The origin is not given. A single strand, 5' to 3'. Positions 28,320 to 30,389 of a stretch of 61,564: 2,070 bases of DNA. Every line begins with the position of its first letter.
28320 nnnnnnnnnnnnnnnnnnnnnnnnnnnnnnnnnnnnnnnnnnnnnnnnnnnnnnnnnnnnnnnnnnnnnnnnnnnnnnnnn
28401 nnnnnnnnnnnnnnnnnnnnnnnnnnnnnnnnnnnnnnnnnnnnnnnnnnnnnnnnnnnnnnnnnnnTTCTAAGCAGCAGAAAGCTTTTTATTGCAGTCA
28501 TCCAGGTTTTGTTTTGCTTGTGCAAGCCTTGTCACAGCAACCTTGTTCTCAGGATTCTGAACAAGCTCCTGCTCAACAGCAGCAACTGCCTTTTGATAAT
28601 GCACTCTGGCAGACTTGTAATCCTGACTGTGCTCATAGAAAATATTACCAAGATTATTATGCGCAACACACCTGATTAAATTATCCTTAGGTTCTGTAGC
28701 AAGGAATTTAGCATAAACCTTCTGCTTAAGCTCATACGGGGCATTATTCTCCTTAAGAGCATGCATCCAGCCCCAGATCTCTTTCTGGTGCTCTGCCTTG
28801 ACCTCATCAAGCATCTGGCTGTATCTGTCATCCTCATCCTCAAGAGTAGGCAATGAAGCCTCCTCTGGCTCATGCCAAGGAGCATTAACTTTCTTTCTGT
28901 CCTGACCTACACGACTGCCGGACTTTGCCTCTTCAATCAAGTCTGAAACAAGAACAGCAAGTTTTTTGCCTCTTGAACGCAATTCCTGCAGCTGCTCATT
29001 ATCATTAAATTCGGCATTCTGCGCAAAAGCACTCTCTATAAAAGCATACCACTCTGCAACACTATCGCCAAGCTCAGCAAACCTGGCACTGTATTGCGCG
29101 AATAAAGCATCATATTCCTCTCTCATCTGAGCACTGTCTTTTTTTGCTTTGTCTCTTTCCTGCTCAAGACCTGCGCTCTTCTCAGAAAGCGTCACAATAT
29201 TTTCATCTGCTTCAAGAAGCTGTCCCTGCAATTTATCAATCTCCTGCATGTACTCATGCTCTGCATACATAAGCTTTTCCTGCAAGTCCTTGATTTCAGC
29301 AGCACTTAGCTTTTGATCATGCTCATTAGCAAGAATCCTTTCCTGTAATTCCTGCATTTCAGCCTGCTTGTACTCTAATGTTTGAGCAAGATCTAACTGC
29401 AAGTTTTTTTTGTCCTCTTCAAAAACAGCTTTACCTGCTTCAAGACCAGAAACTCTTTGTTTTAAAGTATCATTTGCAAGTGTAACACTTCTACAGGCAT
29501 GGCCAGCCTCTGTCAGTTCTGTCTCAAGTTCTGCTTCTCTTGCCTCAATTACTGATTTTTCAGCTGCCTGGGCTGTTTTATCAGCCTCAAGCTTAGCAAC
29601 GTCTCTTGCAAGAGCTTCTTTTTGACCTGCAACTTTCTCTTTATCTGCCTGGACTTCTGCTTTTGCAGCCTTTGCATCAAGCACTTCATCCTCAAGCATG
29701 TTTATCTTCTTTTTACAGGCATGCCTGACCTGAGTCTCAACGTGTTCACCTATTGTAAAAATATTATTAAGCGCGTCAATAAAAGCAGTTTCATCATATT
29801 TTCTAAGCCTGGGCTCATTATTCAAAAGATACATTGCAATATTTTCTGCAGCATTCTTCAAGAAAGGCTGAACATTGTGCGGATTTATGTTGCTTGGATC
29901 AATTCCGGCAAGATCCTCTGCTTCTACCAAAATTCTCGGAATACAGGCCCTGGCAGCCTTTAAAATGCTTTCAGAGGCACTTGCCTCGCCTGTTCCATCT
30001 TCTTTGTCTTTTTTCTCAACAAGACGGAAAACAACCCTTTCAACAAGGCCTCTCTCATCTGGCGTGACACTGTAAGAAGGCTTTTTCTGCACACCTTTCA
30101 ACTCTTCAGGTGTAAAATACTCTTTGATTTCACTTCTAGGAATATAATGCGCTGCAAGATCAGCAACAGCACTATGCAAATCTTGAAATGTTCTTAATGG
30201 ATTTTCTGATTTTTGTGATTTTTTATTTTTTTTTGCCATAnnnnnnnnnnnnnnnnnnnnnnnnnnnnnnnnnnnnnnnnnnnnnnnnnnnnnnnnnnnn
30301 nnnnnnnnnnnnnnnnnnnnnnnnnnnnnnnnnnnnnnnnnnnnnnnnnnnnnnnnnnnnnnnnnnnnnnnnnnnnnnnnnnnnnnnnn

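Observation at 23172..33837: Candidate undescribed system: FHA-caspase fusion, Hanks kinase, membrane coiled-coil giant and four paralogous acidic coiled-coil proteins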

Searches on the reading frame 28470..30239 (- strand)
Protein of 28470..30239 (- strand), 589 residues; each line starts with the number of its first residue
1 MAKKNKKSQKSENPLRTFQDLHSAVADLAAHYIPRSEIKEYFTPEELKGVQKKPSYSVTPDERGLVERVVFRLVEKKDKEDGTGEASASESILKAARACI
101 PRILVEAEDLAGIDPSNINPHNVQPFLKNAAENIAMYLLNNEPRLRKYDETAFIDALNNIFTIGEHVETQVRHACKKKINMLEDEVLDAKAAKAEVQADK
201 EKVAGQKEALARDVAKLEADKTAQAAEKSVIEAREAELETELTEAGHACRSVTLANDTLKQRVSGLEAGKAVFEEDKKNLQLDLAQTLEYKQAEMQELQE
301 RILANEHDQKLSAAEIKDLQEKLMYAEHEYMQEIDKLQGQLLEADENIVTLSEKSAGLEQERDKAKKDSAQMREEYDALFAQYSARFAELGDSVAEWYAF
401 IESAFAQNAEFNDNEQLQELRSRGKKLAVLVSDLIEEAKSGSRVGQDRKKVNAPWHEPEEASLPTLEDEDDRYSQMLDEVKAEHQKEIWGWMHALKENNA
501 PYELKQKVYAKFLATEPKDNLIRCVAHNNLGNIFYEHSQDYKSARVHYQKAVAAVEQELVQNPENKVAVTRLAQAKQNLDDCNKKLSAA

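Call 3: search_protein_families(library=pfam, proteins=[window:28470-30239:-], max_evalue=1)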
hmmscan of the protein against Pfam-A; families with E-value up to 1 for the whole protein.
window:28470-30239:- (589 aa): 2 families
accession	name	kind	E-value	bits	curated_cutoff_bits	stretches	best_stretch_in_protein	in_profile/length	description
PF09649.15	CHZ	-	0.041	13.8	23.3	1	105-118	1-14/34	Histone chaperone domain CHZ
PF07426.16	Dynactin_p22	-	0.59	10.4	25.2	0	250-364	33-147/168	Dynactin subunit p22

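Call 4: search_protein_families(library=padloc, proteins=[window:28470-30239:-], max_evalue=1)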
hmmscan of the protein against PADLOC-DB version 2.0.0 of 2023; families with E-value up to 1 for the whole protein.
window:28470-30239:- (589 aa): 1 family
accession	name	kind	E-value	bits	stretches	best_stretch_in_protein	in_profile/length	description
PDLC00551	JetC2|JetC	-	0.00021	17.2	1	277-564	287-570/1365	DUF3584 domain; MukB-like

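Call 61: search_protein_representatives(protein=window:28470-30239:-)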
Query: 589 residues. Proteins with E-value up to 0.001 (for the whole library): 16; up to 1e-10: 6; up to 1e-30: 6. The best 16 are listed.
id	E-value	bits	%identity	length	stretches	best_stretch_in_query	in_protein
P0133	0.0e+00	1265.5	100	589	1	1-589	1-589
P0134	1.7e-126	439.8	46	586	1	12-588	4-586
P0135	2.6e-118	412.8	43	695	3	217-588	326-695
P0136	1.6e-56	208.9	66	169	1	429-588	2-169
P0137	5.6e-51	190.6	32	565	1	18-586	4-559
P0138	1.1e-44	169.8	71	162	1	2-138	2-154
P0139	7.3e-07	45.1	33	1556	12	489-554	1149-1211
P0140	3.1e-06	43.0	40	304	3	495-557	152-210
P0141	1.8e-05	40.5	34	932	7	527-562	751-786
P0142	3.0e-05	39.7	28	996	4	465-581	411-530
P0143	6.5e-05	38.6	33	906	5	518-559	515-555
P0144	1.2e-04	37.7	33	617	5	476-563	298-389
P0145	2.4e-04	36.8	43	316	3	494-552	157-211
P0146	4.1e-04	36.0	32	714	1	465-587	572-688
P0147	5.8e-04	35.5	36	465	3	507-586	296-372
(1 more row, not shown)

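Call 62: search_protein_families(library=pfam, proteins=[P0139, P0140, P0141, P0142, P0137], max_evalue=0.0001)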
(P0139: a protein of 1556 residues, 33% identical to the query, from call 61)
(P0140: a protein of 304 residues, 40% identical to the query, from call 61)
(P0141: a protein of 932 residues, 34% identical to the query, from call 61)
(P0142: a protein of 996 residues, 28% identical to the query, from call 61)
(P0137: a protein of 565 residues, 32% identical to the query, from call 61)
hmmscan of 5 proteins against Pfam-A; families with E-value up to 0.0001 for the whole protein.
P0139 (1556 aa): 20 families
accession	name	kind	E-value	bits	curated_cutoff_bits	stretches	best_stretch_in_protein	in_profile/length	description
PF13414.12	TPR_11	-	2.1e-144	469.5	26.8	18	777-808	9-40/42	TPR repeat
PF13431.12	TPR_17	-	1e-134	428.2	24.4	9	1134-1167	1-33/34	Tetratricopeptide repeat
PF13181.12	TPR_8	-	3e-125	398.3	25.7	6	1428-1459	3-33/34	Tetratricopeptide repeat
PF00515.34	TPR_1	-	1.1e-121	392.7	27.8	8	727-760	1-34/34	Tetratricopeptide repeat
PF07719.23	TPR_2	-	9.5e-99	315.9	27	2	727-760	1-34/34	Tetratricopeptide repeat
PF13424.12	TPR_12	-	1.7e-71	236.8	30.1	10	1426-1490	3-74/77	Tetratricopeptide repeat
PF13428.12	TPR_14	-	4.5e-67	215.9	23.5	0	1256-1295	6-44/44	Tetratricopeptide repeat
PF13432.12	TPR_16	-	2.9e-59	197.5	32.7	5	1399-1460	5-64/65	Tetratricopeptide repeat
PF14559.12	TPR_19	-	6.9e-53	177.3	25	1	1439-1493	3-57/68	Tetratricopeptide repeat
PF23914.1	TPR_CcmH_CycH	-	3.1e-45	154.3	42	1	1379-1495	38-155/158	Cytochrome c-type biogenesis protein H TPR domain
PF01239.28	PPTA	-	4e-45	149.1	29.5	0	1304-1333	2-31/32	Protein prenyltransferase alpha subunit repeat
PF13176.12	TPR_7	-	5.4e-28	95.1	27.9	0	1428-1459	1-33/36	Tetratricopeptide repeat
PF13374.12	TPR_10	-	5.9e-24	83.8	27.5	0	1431-1455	7-30/42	Tetratricopeptide repeat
PF13371.12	TPR_9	-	3e-14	53.2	35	0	1371-1426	9-63/73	Tetratricopeptide repeat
PF13174.12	TPR_6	-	6.2e-12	45.8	26.3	0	1429-1459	3-32/33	Tetratricopeptide repeat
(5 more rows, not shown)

P0140 (304 aa): 10 families
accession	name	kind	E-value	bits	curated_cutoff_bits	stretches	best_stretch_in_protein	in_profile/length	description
PF13431.12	TPR_17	-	2.1e-17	62.3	24.4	0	95-118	1-24/34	Tetratricopeptide repeat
PF13414.12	TPR_11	-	6.6e-13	48.6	26.8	0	157-188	8-39/42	TPR repeat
PF13428.12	TPR_14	-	6.1e-12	45.4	23.5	0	152-181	10-39/44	Tetratricopeptide repeat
PF13432.12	TPR_16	-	4.9e-11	43.3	32.7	1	193-246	12-64/65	Tetratricopeptide repeat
PF14559.12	TPR_19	-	3.3e-08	34.2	25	0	124-181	7-63/68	Tetratricopeptide repeat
PF13181.12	TPR_8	-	7.5e-07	29.3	25.7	0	152-176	10-34/34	Tetratricopeptide repeat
PF07719.23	TPR_2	-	8.8e-07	29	27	0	117-141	10-34/34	Tetratricopeptide repeat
PF13424.12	TPR_12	-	1.6e-06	28.7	30.1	1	107-171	3-73/77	Tetratricopeptide repeat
PF23914.1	TPR_CcmH_CycH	-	2.4e-05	24.6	42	0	192-280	64-153/158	Cytochrome c-type biogenesis protein H TPR domain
PF00515.34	TPR_1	-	9.9e-05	22.4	27.8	0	153-175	11-33/34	Tetratricopeptide repeat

P0141 (932 aa): 15 families
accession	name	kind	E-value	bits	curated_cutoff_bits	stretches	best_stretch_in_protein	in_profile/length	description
PF13181.12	TPR_8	-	1.3e-40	134.5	25.7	0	538-571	1-33/34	Tetratricopeptide repeat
PF13414.12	TPR_11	-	7.6e-38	128.4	26.8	2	624-654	9-39/42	TPR repeat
PF13424.12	TPR_12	-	2.8e-35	120.8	30.1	6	713-781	3-77/77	Tetratricopeptide repeat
PF00515.34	TPR_1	-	7.1e-35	117.9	27.8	0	576-606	4-33/34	Tetratricopeptide repeat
PF13431.12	TPR_17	-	5.6e-34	114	24.4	1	631-664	1-33/34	Tetratricopeptide repeat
PF07719.23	TPR_2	-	4.9e-25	86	27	0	576-606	4-33/34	Tetratricopeptide repeat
PF14559.12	TPR_19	-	1.8e-13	51.1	25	0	727-782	4-58/68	Tetratricopeptide repeat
PF13428.12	TPR_14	-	6.7e-13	48.4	23.5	0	611-651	4-43/44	Tetratricopeptide repeat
PF13432.12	TPR_16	-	1.5e-12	48.1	32.7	0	480-537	7-64/65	Tetratricopeptide repeat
PF13176.12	TPR_7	-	1e-10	41.3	27.9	0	612-639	3-29/36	Tetratricopeptide repeat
PF23914.1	TPR_CcmH_CycH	-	1.4e-10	41.7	42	0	505-538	51-84/158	Cytochrome c-type biogenesis protein H TPR domain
PF01239.28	PPTA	-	1.9e-06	27.7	29.5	0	632-653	8-29/32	Protein prenyltransferase alpha subunit repeat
PF01637.24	ATPase_2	-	4.1e-05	23.9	33.2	1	35-169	8-126/225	ATPase domain predominantly from Archaea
PF10236.15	DAP3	-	5.5e-05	23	23.1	0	194-261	237-307/311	Mitochondrial ribosomal death-associated protein 3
PF13401.12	AAA_22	-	8.2e-05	23.4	27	0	45-169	3-97/130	AAA domain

P0142 (996 aa): 21 families
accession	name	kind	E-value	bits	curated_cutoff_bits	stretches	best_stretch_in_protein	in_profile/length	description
PF13424.12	TPR_12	-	3.2e-109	357.7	30.1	6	766-841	2-77/77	Tetratricopeptide repeat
PF13374.12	TPR_10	-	3.2e-96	313.4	27.5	8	767-806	2-41/42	Tetratricopeptide repeat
PF00515.34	TPR_1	-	6.3e-68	222.5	27.8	5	893-925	1-33/34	Tetratricopeptide repeat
PF24885.1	TPR_NPHP3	-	1.2e-64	218.4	100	6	680-798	96-214/239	Nephrocystin-3 TPR domain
PF07719.23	TPR_2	-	2.3e-51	168.1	27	2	768-797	2-31/34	Tetratricopeptide repeat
PF13181.12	TPR_8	-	3.9e-46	151.7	25.7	3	767-798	1-32/34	Tetratricopeptide repeat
PF13176.12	TPR_7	-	6.2e-30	101.2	27.9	0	770-797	2-31/36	Tetratricopeptide repeat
PF17874.7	TPR_MalT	-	1.4e-23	84.1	45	2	851-970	40-156/336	MalT-like TPR region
PF10516.15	SHNi-TPR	-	1.4e-20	73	21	0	685-716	3-34/38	SHNi-TPR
PF13428.12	TPR_14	-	6.3e-15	54.7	23.5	0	437-472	4-39/44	Tetratricopeptide repeat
PF13414.12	TPR_11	-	2e-14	53.4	26.8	0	690-715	1-26/42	TPR repeat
PF13431.12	TPR_17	-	5.2e-13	48.6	24.4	0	763-784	9-30/34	Tetratricopeptide repeat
PF13432.12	TPR_16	-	1.6e-11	44.9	32.7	0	774-836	4-58/65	Tetratricopeptide repeat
PF13371.12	TPR_9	-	6.1e-10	39.4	35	0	638-669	26-57/73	Tetratricopeptide repeat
PF14938.12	SNAP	-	5.4e-09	36.4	25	1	700-834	52-180/282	Soluble NSF attachment protein, SNAP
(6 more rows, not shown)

P0137 (565 aa): 0 families

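Call 79: search_protein_families(library=ncbifam, proteins=[window:28470-30239:-], max_evalue=0.01)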
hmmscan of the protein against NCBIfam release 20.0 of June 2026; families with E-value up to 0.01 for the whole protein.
window:28470-30239:- (589 aa): 0 families

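Call 80: search_protein_families(library=phrogs, proteins=[window:28470-30239:-], max_evalue=0.001)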
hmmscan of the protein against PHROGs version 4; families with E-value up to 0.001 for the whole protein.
window:28470-30239:- (589 aa): 0 families

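Call 84: find_related_loci(query=A3, collection=viral_contigs, flank=10000)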
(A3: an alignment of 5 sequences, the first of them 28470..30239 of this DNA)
Query A3 (589 aa) in viral_contigs; peptide patterns used: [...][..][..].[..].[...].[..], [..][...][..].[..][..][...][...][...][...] (x = any residue, [..] = any of these).
108 stretches matched a pattern, but none encodes a relative of the query by tblastn (E <= 1e-3).
